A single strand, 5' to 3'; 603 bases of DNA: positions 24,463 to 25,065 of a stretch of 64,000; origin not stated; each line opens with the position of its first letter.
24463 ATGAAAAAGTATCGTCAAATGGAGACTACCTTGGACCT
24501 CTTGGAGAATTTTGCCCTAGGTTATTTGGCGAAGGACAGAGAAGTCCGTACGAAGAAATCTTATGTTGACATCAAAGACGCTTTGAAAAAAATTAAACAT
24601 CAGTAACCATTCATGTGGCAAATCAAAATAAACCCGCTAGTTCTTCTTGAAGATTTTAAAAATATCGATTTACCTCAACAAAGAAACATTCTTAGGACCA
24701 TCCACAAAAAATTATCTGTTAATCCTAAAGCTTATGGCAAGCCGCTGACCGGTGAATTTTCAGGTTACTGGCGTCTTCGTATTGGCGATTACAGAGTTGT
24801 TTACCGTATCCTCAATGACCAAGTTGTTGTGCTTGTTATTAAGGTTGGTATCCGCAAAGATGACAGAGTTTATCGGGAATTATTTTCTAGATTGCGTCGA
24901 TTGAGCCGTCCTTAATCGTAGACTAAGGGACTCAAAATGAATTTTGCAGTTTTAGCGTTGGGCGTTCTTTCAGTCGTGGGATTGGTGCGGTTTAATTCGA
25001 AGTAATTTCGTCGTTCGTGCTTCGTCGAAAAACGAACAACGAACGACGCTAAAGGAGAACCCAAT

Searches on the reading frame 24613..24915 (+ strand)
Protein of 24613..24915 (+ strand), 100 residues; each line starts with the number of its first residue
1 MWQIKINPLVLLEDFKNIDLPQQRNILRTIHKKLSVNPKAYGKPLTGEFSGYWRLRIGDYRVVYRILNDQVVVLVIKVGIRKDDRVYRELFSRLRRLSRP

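Call 5: search_protein_families(library=pfam, proteins=[window:24613-24915:+], max_evalue=0.01)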
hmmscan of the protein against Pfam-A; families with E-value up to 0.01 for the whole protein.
window:24613-24915:+ (100 aa): 3 families
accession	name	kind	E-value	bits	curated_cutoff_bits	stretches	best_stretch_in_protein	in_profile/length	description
PF05016.21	ParE_toxin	-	2.3e-10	41.3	23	1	13-84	9-88/89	ParE toxin of type II toxin-antitoxin system, parDE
PF06769.20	YoeB_toxin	-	0.00067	20.1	27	1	26-77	23-77/80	YoeB-like toxin of bacterial type II toxin-antitoxin system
PF05973.20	Gp49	-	0.0015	19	23.9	1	13-89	1-80/90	Phage derived protein Gp49-like (DUF891)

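Call 6: search_protein_families(library=ncbifam, proteins=[window:24613-24915:+], max_evalue=0.01)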
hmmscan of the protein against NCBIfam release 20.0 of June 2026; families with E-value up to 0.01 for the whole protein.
window:24613-24915:+ (100 aa): 2 families
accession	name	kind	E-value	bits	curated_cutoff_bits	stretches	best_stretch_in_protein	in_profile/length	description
TIGR02385.1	RelE_StbE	subfamily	7.2e-10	39.2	27.9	1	19-82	16-85/88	type II toxin-antitoxin system mRNA interferase toxin, RelE/StbE family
TIGR02116.1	toxin_Txe_YoeB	equivalog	0.00016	21.8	51.8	1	37-76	33-76/80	Txe/YoeB family addiction module toxin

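Call 19: find_homologous_proteins(query=window:24613-24915:+, max_evalue=1e-10)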
Query window:24613-24915:+ (100 aa): 149 proteins with E <= 1e-10 among 162 candidates; the best 120 are listed.
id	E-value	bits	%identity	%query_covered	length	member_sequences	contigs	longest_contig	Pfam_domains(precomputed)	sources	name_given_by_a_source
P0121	3.5e-59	215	100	100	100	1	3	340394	PF05016.22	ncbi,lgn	-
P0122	5.6e-42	160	70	97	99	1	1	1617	PF05016.22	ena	-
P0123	8.2e-42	159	70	98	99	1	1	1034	PF05016.22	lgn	-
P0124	3.0e-41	157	73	97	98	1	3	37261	PF05016.22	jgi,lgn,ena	-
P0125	4.0e-41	157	69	98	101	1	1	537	PF05016.22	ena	-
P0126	1.6e-40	155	70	98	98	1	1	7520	PF05016.22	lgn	-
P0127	2.5e-39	151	70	99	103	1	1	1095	PF05016.22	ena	-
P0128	2.5e-39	151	70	98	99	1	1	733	PF05016.22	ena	-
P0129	1.3e-38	149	68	98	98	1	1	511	PF05016.22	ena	-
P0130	1.5e-38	149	69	97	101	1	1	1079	PF05016.22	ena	-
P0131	2.3e-38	148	67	98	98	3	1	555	PF05016.22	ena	-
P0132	3.4e-38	148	72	96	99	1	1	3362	PF05016.22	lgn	-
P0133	4.9e-38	147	68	97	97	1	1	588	PF05016.22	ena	-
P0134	5.6e-38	147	69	98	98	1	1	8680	PF05016.22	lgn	-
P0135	5.7e-38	147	68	97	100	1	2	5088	PF05016.22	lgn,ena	-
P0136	9.7e-38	146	67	97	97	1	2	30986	PF05016.22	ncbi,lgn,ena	-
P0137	1.1e-37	146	63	98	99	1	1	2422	PF05016.22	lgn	-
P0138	2.7e-37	145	69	98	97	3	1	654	PF05973.21,PF05016.22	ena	-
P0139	2.8e-37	145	68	97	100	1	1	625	PF05016.22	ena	-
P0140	3.9e-37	144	70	97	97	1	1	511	PF05016.22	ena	-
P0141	4.5e-37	144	66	98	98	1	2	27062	PF05016.22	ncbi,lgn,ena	-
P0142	5.0e-37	144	68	98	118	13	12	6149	PF05016.22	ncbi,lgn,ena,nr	ncbi:MAG: hypothetical protein A2705_04240 [Omnitrophica WOR_2 bacterium RIFCSPHIGHO2_01_FULL_52_10]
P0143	6.3e-37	143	66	98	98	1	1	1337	PF05016.22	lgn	-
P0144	6.8e-37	143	67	97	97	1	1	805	PF05016.22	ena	-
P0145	7.1e-37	143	68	97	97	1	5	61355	PF05016.22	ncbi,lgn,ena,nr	ncbi:MAG: hypothetical protein A2Z88_01825 [Omnitrophica WOR_2 bacterium GWA2_47_8]|nr:MAG: hypothet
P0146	7.2e-37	143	65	97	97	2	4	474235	PF05016.22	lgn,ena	-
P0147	7.7e-37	143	72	96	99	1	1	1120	PF05016.22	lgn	-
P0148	8.5e-37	143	66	97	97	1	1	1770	PF05016.22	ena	-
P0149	1.2e-36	143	69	97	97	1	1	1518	PF05016.22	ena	-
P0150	1.3e-36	142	66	97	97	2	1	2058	PF05016.22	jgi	jgi:mRNA interferase RelE/StbE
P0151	1.3e-36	142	67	99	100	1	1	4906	PF05016.22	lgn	-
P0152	1.5e-36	142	71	96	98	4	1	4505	PF05016.22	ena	-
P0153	1.6e-36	142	65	99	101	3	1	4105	PF05016.22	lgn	-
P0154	1.7e-36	142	66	98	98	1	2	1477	PF05016.22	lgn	-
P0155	1.9e-36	142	70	96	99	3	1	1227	PF05016.22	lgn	-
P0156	2.3e-36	142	65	98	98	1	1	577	PF05016.22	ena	-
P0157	3.0e-36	141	67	97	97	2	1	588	PF05016.22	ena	-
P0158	3.0e-36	141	65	98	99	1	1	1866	PF05016.22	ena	-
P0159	3.1e-36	141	67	97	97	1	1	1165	PF05016.22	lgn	-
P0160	3.7e-36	141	66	98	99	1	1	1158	PF05016.22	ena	-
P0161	4.3e-36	141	69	96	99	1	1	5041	PF05016.22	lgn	-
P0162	4.6e-36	141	66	98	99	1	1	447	PF05016.22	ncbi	-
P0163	5.0e-36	141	66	97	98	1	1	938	PF05016.22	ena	-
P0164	5.8e-36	140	67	98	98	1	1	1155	PF05016.22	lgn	-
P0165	9.1e-36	140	64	98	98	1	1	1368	PF05016.22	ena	-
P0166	1.1e-35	140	64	99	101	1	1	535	PF05016.22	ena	-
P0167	1.4e-35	139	66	98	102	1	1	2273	PF05016.22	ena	-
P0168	1.5e-35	139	68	97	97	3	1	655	PF05016.22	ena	-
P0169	1.5e-35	139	67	97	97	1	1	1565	PF05016.22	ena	-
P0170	1.7e-35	139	65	98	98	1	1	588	PF05016.22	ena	-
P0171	2.2e-35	139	62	97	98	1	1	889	PF05016.22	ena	-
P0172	2.6e-35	138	61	98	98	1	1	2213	PF05016.22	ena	-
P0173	2.7e-35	138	68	96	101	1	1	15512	PF05016.22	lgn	-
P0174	3.9e-35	138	67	98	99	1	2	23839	PF05016.22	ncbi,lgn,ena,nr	ncbi:MAG: type II toxin-antitoxin system RelE/ParE family toxin [Candidatus Omnitrophica bacterium]|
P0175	4.3e-35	138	64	97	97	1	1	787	PF05016.22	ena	-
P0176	4.4e-35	138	67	99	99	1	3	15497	PF05016.22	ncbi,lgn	-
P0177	4.9e-35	137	66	96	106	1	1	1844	PF05016.22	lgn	-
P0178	6.3e-35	137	63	98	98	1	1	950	PF05016.22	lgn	-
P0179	1.1e-34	136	65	96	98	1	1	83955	PF05016.22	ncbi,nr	ncbi:MAG: type II toxin-antitoxin system RelE/ParE family toxin [Candidatus Omnitrophica bacterium]|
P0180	1.3e-34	136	70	96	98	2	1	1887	PF05016.22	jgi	jgi:mRNA interferase RelE/StbE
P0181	1.4e-34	136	63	98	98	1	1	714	PF05016.22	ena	-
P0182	1.7e-34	136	64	98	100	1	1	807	PF05016.22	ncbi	-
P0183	1.8e-34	136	69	96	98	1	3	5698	PF05016.22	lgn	-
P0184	2.1e-34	135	60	99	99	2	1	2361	PF05016.22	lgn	-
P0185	2.3e-34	135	67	97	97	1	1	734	PF05016.22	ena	-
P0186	2.3e-34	135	68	96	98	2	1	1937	PF05016.22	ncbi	-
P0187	2.5e-34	135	61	99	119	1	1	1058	PF05016.22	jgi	jgi:mRNA interferase RelE/StbE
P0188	2.6e-34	135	63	97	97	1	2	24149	PF05016.22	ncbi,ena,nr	ncbi:MAG: type II toxin-antitoxin system RelE/ParE family toxin [Candidatus Omnitrophica bacterium]|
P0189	2.7e-34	135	66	97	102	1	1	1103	PF05016.22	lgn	-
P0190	3.2e-34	135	68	97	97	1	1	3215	PF05016.22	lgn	-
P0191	6.2e-34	134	65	97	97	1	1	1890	PF05016.22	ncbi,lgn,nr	ncbi:MAG: type II toxin-antitoxin system RelE/ParE family toxin [Candidatus Omnitrophota bacterium]|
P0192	1.1e-33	133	63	97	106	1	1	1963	PF05016.22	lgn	-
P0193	1.1e-33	133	62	99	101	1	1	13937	PF05016.22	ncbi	-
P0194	1.3e-33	133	66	97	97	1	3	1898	PF05016.22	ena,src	-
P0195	1.7e-33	132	63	97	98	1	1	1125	PF05016.22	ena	-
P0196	1.9e-33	132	66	98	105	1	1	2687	PF05016.22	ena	-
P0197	2.1e-33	132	65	97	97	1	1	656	PF05016.22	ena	-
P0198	2.1e-33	132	64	97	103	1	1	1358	PF05016.22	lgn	-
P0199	3.1e-33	132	64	97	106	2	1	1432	PF05016.22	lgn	-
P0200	3.7e-33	131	60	97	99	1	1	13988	PF05016.22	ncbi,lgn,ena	-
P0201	3.8e-33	131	65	96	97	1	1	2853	PF05016.22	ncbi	-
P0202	5.2e-33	131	61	96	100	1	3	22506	PF05016.22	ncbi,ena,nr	ncbi:MAG: type II toxin-antitoxin system RelE/ParE family toxin [Candidatus Omnitrophica bacterium]|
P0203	5.7e-33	131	62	97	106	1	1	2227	PF05016.22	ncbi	-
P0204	7.2e-33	130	61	98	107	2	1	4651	PF05016.22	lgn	-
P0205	8.8e-33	130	64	98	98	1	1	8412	PF05016.22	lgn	-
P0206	1.1e-32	130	67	99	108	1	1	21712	PF05016.22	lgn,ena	-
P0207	1.2e-32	130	59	97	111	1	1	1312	PF05016.22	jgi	jgi:mRNA interferase RelE/StbE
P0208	2.6e-32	129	65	97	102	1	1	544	PF05016.22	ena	-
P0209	2.9e-32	129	61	98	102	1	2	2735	PF05016.22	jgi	jgi:mRNA interferase RelE/StbE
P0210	5.3e-32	128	64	96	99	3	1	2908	PF05016.22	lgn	-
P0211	5.7e-32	128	59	97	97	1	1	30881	PF05016.22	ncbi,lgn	-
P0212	5.8e-32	128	60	97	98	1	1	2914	PF05016.22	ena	-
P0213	7.4e-32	127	61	97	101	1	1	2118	PF05016.22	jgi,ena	-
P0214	1.6e-31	126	61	96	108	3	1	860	PF05016.22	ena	-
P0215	1.7e-31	126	64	85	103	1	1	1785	PF05016.22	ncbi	ncbi:MAG: type II toxin-antitoxin system RelE/ParE family toxin [bacterium]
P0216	1.8e-31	126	59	97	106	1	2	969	PF05016.22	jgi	-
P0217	1.8e-31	126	58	98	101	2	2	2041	PF05016.22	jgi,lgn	jgi:mRNA interferase RelE/StbE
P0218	2.1e-31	126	61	94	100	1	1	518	PF05016.22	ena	-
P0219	2.7e-31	125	60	96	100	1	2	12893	PF05016.22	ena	-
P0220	3.1e-31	125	59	97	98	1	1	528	PF05016.22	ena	-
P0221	3.1e-31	125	60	99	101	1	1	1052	PF05016.22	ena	-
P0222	3.2e-31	125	61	98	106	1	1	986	PF05016.22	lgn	-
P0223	3.5e-31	125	65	88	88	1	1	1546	PF05016.22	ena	-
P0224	5.0e-31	125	57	96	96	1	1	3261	PF05016.22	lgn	-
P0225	6.6e-31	124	59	97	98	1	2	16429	PF05016.22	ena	-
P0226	7.1e-31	124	58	97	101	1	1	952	PF05016.22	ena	-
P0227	7.5e-31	124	59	99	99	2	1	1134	PF06769.21,PF05016.22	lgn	-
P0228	7.7e-31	124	60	98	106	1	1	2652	PF05016.22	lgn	-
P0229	8.6e-31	124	60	96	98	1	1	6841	PF05016.22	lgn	-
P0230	1.2e-30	123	58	96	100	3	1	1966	PF05016.22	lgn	-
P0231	1.3e-30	123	58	97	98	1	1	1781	PF05016.22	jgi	-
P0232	1.3e-30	123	61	97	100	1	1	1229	PF05016.22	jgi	jgi:mRNA interferase RelE/StbE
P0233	2.1e-30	123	57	99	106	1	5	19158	PF05016.22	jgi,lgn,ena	jgi:mRNA interferase RelE/StbE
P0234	2.9e-30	122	60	97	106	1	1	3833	PF05016.22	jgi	-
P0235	2.9e-30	122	58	98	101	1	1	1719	PF05016.22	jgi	jgi:mRNA interferase RelE/StbE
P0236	4.6e-30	121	57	97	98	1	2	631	PF05016.22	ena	-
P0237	6.2e-30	121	58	98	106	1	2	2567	PF05016.22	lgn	-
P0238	6.7e-30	121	57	96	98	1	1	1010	PF05016.22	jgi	jgi:mRNA interferase RelE/StbE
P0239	6.9e-30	121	56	95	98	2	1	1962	PF05016.22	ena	-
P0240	8.0e-30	121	57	97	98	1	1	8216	PF05016.22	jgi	jgi:mRNA interferase RelE/StbE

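Call 21: find_encoding_contigs(protein=P0124, flank=4000, max_places=4)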
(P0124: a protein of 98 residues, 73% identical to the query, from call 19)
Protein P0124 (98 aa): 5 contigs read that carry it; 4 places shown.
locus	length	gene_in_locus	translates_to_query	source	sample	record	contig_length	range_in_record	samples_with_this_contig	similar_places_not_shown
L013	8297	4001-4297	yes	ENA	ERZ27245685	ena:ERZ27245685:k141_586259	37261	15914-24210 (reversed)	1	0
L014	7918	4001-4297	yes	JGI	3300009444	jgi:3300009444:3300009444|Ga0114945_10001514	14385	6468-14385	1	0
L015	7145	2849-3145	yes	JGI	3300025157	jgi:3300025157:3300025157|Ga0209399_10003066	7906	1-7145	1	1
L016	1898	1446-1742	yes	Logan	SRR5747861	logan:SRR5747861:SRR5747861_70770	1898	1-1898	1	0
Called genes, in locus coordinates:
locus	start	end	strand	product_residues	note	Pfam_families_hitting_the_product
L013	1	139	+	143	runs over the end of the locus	PF01471:PG_binding_1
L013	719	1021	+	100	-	PF00543:P-II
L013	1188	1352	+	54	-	PF01165:Ribosomal_S21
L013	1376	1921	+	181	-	PF01965:DJ-1_PfpI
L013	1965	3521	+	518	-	PF02142:MGS, PF01808:AICARFT_IMPCHas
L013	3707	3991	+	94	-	PF02604:PhdYeFM_antitox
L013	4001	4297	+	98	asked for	PF05016:ParE_toxin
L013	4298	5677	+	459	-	PF08245:Mur_ligase_M, PF02875:Mur_ligase_C, PF27239:FOL3_C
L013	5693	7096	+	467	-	PF10396:TrmE_N, PF12631:MnmE_helical, PF03193:RsgA_GTPase (faint), PF00350:Dynamin_N (faint), PF01926:MMR_HSR1, PF02421:FeoB_N, PF08477:Roc (weak)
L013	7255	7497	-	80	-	-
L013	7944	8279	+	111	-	PF07238:PilZ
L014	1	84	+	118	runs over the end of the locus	PF01471:PG_binding_1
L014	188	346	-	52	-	-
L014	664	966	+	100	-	PF00543:P-II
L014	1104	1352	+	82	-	PF01165:Ribosomal_S21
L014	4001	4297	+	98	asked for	PF05016:ParE_toxin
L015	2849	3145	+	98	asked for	PF05016:ParE_toxin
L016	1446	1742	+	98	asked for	PF05016:ParE_toxin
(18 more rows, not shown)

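Call 22: find_encoding_contigs(protein=P0126, flank=4000, max_places=3)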
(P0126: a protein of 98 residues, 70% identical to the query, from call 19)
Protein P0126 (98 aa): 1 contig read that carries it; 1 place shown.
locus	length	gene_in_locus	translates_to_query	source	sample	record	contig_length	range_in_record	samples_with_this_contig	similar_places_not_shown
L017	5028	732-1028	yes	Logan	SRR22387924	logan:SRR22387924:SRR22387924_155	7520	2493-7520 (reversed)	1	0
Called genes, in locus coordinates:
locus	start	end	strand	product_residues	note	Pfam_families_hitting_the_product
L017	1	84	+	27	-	?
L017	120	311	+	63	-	-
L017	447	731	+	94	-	PF02604:PhdYeFM_antitox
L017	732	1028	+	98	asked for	PF05016:ParE_toxin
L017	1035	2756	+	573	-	PF14716:HHH_8, PF14520:HHH_5, PF14791:DNA_pol_B_thumb, PF01876:RNase_P_p30 (weak), PF02811:PHP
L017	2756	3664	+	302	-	PF10418:DHODB_Fe-S_bind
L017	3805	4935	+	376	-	PF14691:Fer4_20, PF01946:Thi4 (weak), PF13738:Pyr_redox_3 (faint), PF00070:Pyr_redox (faint), PF01266:DAO (weak), PF03486:HI0933_like (faint), PF07992:Pyr_redox_2, PF13450:NAD_binding_8, +1 more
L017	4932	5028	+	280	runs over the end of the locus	PF02548:Pantoate_transf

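Call 24: find_encoding_contigs(protein=P0136, flank=4000, max_places=2)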
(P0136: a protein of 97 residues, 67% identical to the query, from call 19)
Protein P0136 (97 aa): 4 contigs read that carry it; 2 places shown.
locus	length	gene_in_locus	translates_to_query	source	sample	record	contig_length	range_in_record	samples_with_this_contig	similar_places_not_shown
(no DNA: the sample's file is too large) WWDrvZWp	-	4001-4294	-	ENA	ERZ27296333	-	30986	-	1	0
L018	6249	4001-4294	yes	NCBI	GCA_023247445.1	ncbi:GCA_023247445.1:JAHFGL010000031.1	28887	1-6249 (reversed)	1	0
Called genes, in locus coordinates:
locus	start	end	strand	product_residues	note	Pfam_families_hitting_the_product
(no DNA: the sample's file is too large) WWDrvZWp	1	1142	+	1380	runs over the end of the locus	PF20148:DUF6531, PF25023:TEN_YD-shell (weak), PF25023:TEN_YD-shell, PF05593:RHS_repeat, PF25023:TEN_YD-shell, PF05593:RHS_repeat, PF25023:TEN_YD-shell, PF05593:RHS_repeat, +2 more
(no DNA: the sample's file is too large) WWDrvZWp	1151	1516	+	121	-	-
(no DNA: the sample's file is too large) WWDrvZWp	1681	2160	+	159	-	-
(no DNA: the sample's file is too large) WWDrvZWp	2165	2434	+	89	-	-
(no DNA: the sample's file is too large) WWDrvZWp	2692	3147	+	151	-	-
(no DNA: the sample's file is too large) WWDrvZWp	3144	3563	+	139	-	-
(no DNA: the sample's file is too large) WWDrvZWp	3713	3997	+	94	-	PF02604:PhdYeFM_antitox, PF18506:RelB-like (weak)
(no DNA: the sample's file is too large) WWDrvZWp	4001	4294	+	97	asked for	PF05016:ParE_toxin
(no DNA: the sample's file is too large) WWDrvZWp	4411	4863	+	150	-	PF07977:FabA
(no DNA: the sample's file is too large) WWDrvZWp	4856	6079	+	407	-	PF00109:ketoacyl-synt, PF02801:Ketoacyl-synt_C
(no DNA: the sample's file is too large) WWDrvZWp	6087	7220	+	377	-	PF01488:Shikimate_DH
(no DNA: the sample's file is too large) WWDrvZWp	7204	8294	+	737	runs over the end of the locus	PF16927:HisKA_7TM, PF13185:GAF_2, PF13492:GAF_3, PF02518:HATPase_c, PF13589:HATPase_c_3 (weak)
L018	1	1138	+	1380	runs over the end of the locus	PF20148:DUF6531, PF25023:TEN_YD-shell (weak), PF25023:TEN_YD-shell, PF05593:RHS_repeat, PF25023:TEN_YD-shell, PF05593:RHS_repeat, PF25023:TEN_YD-shell, PF05593:RHS_repeat, +2 more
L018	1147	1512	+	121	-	-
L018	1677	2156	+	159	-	-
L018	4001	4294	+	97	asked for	PF05016:ParE_toxin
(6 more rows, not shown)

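Call 25: find_encoding_contigs(protein=P0145, flank=4000, max_places=3)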
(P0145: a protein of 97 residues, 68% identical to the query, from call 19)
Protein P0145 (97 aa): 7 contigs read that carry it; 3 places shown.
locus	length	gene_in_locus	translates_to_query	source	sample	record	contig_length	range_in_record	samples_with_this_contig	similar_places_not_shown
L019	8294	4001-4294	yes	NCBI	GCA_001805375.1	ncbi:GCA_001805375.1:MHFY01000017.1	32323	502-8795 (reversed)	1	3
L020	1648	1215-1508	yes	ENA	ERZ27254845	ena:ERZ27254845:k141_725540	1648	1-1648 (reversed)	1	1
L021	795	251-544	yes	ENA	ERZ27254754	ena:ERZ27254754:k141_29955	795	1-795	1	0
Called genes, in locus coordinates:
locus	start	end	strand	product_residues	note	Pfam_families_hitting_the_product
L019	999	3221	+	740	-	PF05593:RHS_repeat (faint), PF25023:TEN_YD-shell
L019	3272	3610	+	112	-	PF07238:PilZ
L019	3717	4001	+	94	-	PF02604:PhdYeFM_antitox, PF18506:RelB-like (weak)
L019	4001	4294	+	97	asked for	PF05016:ParE_toxin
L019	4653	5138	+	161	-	-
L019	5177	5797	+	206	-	-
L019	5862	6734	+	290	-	PF13505:OMP_b-brl (weak)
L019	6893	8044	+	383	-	PF13173:AAA_14, PF13635:DUF4143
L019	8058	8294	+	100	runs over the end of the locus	-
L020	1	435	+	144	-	?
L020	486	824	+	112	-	PF07238:PilZ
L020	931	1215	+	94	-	PF02604:PhdYeFM_antitox, PF18506:RelB-like (weak)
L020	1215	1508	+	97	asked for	PF05016:ParE_toxin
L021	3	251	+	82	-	?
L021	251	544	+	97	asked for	PF05016:ParE_toxin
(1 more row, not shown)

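Call 42: search_solved_structures(query=window:24613-24915:+, max_evalue=0.01, show_alignments=2)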
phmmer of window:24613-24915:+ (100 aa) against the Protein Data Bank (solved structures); distinct sequences matched with E-value up to 0.01: 9.
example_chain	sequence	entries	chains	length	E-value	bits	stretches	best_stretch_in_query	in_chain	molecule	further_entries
2khe_A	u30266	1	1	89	8.6e-10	41.9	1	13-83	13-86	Toxin-like protein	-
4v7k_Ay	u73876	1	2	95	7.4e-06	29.2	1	36-94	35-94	Toxin relE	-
3g5o_B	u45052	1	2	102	1.5e-05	28.3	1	33-83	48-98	Uncharacterized protein Rv2866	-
4v7j_Ay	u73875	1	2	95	3.7e-05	27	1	36-94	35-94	Toxin relE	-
3oei_C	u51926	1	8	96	4.9e-05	26.6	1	40-75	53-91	RelK (Toxin Rv3358)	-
4fxe_D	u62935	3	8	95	5e-05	26.6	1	36-94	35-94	mRNA interferase RelE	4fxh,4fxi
2kc8_A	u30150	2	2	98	5.2e-05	26.5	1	36-94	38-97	Toxin relE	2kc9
9g12_A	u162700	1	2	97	0.00034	23.9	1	33-80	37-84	Toxin RelE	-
9lew_B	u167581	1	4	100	0.0036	20.6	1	19-78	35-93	Type II toxin-antitoxin system YafQ family toxin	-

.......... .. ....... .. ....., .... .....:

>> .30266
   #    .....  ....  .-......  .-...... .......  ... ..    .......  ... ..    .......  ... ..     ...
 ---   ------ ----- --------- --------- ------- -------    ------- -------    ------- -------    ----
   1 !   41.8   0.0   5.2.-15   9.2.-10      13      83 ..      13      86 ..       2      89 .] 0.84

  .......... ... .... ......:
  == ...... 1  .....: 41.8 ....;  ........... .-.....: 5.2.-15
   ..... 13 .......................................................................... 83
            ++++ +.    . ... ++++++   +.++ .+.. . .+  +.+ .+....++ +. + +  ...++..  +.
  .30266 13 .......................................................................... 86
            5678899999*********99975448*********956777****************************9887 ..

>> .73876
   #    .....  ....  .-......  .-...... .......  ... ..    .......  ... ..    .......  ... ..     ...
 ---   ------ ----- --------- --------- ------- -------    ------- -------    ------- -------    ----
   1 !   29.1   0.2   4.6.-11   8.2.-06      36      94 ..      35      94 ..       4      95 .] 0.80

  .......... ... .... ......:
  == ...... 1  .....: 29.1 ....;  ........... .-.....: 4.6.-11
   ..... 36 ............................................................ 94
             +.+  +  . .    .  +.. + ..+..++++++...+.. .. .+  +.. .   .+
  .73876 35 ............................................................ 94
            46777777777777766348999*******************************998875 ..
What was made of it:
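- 24613..24915 (+): RelE/ParE-superfamily toxin, 100 aa, RelE-like. Aligns to E. coli RelE with residues equivalent to R61, R81 and Y87 present (call 42).
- On Type II toxin-antitoxin system, RelE/ParE toxin with Phd/YefM antitoxin: K54 aligns to R, and K52 falls in a gap (call 42).
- Gene identities: calls 5, 6, 42.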
